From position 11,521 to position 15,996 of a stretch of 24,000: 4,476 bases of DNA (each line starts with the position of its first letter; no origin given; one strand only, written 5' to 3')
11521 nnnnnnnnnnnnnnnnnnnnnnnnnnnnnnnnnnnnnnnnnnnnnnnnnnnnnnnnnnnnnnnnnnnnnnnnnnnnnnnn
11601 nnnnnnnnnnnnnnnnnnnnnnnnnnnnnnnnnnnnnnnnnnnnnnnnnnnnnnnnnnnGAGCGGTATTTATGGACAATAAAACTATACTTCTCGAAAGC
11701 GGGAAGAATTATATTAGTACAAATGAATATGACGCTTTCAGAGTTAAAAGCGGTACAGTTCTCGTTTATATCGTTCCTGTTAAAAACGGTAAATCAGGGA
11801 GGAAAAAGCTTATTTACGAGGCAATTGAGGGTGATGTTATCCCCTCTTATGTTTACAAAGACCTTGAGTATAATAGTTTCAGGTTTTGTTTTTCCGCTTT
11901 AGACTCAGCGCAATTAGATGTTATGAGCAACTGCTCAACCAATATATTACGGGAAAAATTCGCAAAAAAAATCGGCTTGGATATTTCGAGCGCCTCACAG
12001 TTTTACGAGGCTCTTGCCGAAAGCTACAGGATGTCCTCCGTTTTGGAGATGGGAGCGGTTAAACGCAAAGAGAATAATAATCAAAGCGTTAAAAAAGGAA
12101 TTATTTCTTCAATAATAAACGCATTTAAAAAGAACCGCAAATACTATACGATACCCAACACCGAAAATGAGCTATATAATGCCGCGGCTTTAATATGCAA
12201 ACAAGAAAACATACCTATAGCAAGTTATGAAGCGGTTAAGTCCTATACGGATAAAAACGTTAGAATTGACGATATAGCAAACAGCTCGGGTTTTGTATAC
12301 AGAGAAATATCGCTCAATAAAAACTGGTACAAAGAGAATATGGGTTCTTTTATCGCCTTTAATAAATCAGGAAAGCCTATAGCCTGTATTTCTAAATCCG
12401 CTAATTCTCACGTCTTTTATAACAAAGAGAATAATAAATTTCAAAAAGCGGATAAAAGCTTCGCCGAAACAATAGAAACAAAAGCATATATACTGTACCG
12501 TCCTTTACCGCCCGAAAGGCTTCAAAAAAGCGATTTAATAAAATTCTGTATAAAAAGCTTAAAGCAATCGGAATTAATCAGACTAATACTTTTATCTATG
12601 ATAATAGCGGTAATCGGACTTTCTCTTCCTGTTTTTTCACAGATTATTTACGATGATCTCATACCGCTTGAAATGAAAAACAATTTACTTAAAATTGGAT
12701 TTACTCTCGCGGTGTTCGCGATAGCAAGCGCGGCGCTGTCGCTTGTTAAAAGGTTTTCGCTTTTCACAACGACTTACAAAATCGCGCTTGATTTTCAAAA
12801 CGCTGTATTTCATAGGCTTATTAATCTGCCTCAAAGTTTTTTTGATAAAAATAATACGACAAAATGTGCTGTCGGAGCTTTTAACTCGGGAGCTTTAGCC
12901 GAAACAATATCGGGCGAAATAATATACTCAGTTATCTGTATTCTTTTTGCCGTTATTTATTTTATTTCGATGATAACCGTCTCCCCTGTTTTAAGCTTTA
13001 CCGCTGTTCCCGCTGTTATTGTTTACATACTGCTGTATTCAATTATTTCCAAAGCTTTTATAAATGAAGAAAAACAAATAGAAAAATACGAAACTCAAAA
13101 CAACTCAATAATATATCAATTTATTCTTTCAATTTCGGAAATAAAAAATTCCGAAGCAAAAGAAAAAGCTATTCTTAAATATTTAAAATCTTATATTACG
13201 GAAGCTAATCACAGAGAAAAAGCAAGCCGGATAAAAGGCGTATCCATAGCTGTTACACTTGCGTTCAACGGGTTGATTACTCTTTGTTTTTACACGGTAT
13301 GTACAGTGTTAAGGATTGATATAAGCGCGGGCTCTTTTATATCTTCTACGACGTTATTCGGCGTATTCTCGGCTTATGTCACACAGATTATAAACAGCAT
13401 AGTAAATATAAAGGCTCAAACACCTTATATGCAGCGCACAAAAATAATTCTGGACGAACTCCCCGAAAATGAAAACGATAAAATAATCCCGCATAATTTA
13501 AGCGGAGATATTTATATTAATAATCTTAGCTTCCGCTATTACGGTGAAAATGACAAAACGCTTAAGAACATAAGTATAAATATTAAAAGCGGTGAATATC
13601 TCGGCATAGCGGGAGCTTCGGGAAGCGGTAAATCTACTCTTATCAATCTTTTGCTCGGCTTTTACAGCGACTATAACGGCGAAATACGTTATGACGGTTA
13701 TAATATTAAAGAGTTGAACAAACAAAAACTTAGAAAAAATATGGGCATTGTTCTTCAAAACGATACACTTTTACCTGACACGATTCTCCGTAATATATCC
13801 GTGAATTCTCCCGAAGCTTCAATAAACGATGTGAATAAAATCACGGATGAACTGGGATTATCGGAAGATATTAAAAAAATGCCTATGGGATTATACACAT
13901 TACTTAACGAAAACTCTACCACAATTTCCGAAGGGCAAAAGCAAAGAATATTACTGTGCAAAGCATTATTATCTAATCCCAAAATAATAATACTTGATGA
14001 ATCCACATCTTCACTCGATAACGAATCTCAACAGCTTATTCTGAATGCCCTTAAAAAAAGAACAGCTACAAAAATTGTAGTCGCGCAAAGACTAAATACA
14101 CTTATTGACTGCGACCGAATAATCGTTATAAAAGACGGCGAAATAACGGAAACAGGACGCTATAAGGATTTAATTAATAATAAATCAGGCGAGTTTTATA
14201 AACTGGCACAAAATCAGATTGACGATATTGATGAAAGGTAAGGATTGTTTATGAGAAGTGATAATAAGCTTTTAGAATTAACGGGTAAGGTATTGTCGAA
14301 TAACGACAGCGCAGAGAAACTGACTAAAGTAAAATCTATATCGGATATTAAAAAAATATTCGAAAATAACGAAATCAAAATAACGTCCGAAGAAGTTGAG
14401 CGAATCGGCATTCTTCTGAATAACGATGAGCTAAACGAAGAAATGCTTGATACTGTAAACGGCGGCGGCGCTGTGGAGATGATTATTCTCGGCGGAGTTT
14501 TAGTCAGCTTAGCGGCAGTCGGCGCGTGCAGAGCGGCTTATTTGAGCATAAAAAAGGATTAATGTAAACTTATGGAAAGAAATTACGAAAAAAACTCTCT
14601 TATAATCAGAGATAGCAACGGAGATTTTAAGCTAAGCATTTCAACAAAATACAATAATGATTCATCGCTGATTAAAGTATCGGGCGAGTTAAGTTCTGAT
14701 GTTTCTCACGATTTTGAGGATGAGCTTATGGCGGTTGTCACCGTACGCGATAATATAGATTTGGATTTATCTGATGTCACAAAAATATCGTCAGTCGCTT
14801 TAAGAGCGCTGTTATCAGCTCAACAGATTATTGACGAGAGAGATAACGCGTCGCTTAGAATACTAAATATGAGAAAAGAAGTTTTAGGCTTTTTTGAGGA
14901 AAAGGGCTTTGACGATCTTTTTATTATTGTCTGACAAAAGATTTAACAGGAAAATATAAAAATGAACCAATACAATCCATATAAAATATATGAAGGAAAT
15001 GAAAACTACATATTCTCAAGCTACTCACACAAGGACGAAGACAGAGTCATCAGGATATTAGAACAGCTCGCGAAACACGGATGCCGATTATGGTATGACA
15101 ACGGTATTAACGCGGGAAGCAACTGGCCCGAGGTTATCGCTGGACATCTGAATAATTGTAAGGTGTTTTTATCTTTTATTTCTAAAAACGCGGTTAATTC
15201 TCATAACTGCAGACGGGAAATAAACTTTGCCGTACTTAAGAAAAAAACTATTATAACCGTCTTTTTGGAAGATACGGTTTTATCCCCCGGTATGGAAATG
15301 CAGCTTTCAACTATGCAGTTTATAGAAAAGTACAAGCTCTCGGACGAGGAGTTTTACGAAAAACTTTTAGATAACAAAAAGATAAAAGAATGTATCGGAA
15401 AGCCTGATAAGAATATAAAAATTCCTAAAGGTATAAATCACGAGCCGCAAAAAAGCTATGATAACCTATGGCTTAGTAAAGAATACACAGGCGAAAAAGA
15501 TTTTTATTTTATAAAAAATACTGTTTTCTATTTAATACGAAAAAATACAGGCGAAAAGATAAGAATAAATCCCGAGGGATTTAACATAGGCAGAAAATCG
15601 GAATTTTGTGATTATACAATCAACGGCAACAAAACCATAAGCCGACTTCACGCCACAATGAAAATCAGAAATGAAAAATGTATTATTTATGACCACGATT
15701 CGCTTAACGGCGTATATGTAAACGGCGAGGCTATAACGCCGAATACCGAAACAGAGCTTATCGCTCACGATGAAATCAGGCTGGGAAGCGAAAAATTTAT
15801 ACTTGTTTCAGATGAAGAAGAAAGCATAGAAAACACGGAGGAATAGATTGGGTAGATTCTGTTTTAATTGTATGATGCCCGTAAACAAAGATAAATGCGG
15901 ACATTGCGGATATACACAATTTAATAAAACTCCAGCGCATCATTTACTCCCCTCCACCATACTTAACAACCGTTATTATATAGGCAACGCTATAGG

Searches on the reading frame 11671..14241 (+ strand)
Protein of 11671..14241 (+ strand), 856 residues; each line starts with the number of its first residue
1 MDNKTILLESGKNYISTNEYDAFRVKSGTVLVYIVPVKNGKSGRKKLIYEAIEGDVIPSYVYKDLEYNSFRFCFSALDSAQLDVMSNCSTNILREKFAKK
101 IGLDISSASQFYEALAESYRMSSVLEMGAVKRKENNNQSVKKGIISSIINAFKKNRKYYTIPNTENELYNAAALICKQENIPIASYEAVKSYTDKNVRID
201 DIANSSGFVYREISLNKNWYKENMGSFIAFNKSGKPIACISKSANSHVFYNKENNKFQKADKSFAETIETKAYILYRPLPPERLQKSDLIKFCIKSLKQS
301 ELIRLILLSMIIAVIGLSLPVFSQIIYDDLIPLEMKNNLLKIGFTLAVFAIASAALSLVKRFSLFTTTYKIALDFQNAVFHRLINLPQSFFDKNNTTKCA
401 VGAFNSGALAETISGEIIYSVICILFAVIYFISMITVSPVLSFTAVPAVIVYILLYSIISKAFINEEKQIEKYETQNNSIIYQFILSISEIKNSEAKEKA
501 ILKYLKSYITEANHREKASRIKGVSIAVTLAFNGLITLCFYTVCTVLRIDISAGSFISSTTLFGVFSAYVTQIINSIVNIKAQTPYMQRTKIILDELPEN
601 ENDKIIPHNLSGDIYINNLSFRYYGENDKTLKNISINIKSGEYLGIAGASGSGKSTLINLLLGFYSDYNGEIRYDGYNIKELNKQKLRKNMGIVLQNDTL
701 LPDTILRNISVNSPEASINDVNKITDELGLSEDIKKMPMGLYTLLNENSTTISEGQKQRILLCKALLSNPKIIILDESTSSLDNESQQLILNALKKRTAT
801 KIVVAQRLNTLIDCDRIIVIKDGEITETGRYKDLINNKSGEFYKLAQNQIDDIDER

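Call 4: search_protein_families(library=pfam, proteins=[window:11671-14241:+])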
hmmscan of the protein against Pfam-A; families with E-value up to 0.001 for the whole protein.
window:11671-14241:+ (856 aa): 3 families
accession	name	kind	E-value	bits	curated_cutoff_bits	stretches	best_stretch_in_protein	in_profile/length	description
PF00005.33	ABC_tran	-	2.2e-31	109.7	25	1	631-780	1-137/137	ABC transporter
PF00664.28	ABC_membrane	-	1.7e-14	54.6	28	1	305-568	4-272/274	ABC transporter transmembrane region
PF13304.12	AAA_21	-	0.00072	20.1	27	0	746-803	232-294/304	AAA domain, putative AbiEii toxin, Type IV TA system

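Call 70: search_protein_families(library=ncbifam, proteins=[window:11671-14241:+], max_evalue=0.001)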
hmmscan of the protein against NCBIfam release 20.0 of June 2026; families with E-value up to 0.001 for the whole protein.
window:11671-14241:+ (856 aa): 185 families (the best 25 are shown)
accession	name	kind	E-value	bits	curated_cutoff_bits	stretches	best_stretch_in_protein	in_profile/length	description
TIGR03797.1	NHLM_micro_ABC2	equivalog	4.9e-176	587.2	709.4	1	166-850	2-686/686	NHLP bacteriocin export ABC transporter permease/ATPase subunit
TIGR01846.1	type_I_sec_HlyB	subfamily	3.4e-94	316.5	725.55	1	240-850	77-693/694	type I secretion system permease/ATPase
TIGR03796.1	NHLM_micro_ABC1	equivalog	7.9e-88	295.4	853.3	1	298-845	152-708/710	NHLP family bacteriocin export ABC transporter peptidase/permease/ATPase subunit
TIGR03375.1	type_I_sec_LssB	subfamily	3.6e-75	253.6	693.1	1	302-837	151-691/696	type I secretion system permease/ATPase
TIGR02204.1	MsbA_rel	hypoth_equivalog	4.2e-75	253.5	780.4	1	302-849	21-575/576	ABC transporter, permease/ATP-binding protein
TIGR02203.1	MsbA_lipidA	equivalog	2.5e-73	247.5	602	1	302-849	16-569/572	lipid A export permease/ATP-binding protein MsbA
TIGR01193.1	bacteriocin_ABC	subfamily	1.3e-71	242.1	523.85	1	280-846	135-706/708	peptide cleavage/export ABC transporter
TIGR01842.1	type_I_sec_PrtD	subfamily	9.1e-65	219.2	510.15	1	299-835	5-541/544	type I secretion system permease/ATPase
NF008381.0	PRK11176.1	equivalog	6.4e-63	213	867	1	339-850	64-580/582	lipid A ABC transporter ATP-binding protein/permease MsbA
NF010178.0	PRK13657.1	equivalog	8.9e-63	212.6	733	1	301-849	20-570/588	glucan ABC transporter ATP-binding protein/ permease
NF052233.1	CphA_assoc_ABC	equivalog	7.4e-62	209.7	880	1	327-854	218-748/766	cyanophycin metabolism-associated ABC transporter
TIGR00958.1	3a01208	subfamily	2.8e-61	207.7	874.6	1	300-842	161-707/711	antigen peptide transporter 2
NF045513.1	HepA_fam_ABC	equivalog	8.4e-61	206.1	725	1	336-849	91-609/610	heterocyst formation ABC transporter subunit HepA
NF008056.1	PRK10790.1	equivalog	6.5e-57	193.3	746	1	306-849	29-575/584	SmdB family multidrug efflux ABC transporter permease/ATP-binding protein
NF008055.0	PRK10789.1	equivalog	6.6e-54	183.3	845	1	305-842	21-564/590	SmdA family multidrug ABC transporter permease/ATP-binding protein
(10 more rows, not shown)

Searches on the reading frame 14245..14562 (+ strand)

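Call 4: search_protein_families(library=pfam, proteins=[window:14245-14562:+])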
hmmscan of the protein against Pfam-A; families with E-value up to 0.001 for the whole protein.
window:14245-14562:+ (105 aa): 1 family
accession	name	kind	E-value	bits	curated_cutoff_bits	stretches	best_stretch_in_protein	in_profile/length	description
PF10439.15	Bacteriocin_IIc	-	1.7e-05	25.1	27.1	1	59-95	3-41/59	Bacteriocin class II with double-glycine leader peptide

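Call 70: search_protein_families(library=ncbifam, proteins=[window:14245-14562:+], max_evalue=0.001)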
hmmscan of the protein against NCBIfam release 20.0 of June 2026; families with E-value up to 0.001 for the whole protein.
window:14245-14562:+ (105 aa): 0 families

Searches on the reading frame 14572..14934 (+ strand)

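Call 4: search_protein_families(library=pfam, proteins=[window:14572-14934:+])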
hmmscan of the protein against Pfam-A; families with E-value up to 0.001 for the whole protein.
window:14572-14934:+ (120 aa): 2 families
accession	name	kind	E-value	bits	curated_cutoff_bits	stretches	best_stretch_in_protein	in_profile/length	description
PF13466.11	STAS_2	-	7.5e-10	39.3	29.2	1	34-114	1-80/80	STAS domain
PF01740.26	STAS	-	8.8e-09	35.5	22.6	1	26-117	5-97/106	STAS domain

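Call 70: search_protein_families(library=ncbifam, proteins=[window:14572-14934:+], max_evalue=0.001)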
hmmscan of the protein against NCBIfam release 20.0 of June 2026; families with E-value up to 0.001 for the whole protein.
window:14572-14934:+ (120 aa): 1 family
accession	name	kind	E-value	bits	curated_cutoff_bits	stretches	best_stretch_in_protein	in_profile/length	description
TIGR00377.1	ant_ant_sig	superfamily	2.6e-09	36.9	53.45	1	21-119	3-102/108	anti-sigma factor antagonist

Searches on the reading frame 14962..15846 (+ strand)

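Call 4: search_protein_families(library=pfam, proteins=[window:14962-15846:+])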
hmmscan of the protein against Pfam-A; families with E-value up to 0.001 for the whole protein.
window:14962-15846:+ (294 aa): 4 families
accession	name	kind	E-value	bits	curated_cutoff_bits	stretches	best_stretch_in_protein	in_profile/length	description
PF13676.11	TIR_2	-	2.4e-20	73.7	28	1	17-136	1-122/122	TIR domain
PF00498.31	FHA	-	3.1e-14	53.6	20.7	1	208-275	2-67/67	FHA domain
PF16697.10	Yop-YscD_cpl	-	2.4e-10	41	33.2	1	194-284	6-93/94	Inner membrane component of T3SS, cytoplasmic domain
PF08937.16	ThsB_TIR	-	6.6e-05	23.7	21.2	1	18-103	1-96/100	Thoeris protein ThsB, TIR-like domain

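Call 70: search_protein_families(library=ncbifam, proteins=[window:14962-15846:+], max_evalue=0.001)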
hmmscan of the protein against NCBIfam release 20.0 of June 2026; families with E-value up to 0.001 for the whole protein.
window:14962-15846:+ (294 aa): 7 families
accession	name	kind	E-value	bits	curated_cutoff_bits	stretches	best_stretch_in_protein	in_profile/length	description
TIGR03354.1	VI_FHA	hypoth_equivalog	4.8e-07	29.9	120.25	1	199-276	18-96/420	type VI secretion system-associated FHA domain protein TagH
NF041660.2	oxygluDhInhib_OdhI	equivalog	1.1e-06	28.5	200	1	195-281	46-127/130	oxoglutarate dehydrogenase inhibitor Odhl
NF049868.1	FhaB_Rv0019c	equivalog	8.7e-06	25.9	125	1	195-277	76-154/158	FHA domain-containing protein FhaB/FipA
NF040588.1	FxsC_Nterm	equivalog_domain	3.3e-05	23.9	130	1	44-89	49-94/182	TIR-like protein FxsC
NF052573.1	HisKinEspAMyxo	equivalog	0.0001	20.5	1400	1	197-294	38-130/755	serine histidine kinase EspA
NF042941.1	Retron_TIR_antiphage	equivalog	0.00012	21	600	1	15-100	340-431/464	TIR domain-containing anti-phage reverse transcriptase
NF058526.1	Thoeris_type3_ThcB4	equivalog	0.00031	19.7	220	1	17-142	130-248/375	Thoeris type III anti-phage system protein ThcB4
